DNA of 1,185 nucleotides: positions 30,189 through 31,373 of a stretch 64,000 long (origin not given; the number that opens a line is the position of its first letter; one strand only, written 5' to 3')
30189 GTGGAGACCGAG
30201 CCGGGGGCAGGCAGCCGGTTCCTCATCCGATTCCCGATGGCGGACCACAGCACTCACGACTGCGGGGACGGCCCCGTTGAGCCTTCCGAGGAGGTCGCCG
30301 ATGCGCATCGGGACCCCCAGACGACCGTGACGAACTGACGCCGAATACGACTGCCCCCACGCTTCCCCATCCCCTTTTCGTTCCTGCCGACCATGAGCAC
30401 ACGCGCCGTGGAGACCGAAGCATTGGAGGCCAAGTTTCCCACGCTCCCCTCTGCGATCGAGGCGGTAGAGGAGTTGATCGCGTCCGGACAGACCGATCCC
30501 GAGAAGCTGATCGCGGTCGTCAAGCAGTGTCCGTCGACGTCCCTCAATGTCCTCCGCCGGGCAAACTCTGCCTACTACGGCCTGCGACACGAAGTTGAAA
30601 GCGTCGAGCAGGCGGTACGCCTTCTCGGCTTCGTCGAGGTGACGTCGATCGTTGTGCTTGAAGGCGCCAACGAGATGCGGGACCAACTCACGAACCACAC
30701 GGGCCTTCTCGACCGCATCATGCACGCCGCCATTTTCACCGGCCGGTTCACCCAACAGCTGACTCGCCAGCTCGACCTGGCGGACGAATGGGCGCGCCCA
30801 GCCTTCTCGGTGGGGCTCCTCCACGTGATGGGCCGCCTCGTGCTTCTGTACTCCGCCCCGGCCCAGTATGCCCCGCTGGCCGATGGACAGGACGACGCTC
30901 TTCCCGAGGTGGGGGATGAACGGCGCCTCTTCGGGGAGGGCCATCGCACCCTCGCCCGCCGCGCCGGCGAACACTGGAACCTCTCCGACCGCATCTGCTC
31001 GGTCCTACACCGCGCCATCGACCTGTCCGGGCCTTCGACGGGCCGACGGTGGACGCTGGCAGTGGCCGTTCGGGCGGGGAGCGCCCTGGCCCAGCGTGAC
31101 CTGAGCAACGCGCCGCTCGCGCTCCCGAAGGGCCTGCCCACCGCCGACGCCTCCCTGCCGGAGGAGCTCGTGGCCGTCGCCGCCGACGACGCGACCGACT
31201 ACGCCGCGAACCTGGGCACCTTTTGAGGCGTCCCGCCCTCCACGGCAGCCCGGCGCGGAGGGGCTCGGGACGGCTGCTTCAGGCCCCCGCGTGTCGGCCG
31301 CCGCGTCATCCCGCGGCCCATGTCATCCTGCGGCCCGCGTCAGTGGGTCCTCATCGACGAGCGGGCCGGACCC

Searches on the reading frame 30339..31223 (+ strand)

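Call 73: search_protein_families(library=pfam, proteins=[window:30339-31223:+], max_evalue=0.00001)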
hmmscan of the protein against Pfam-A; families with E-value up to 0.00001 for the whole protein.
window:30339-31223:+ (295 aa): 1 family
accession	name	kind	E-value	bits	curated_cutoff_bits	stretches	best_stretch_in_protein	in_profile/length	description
PF08668.18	HDOD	-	1.6e-30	106.5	22.9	1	34-223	2-190/196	HDOD domain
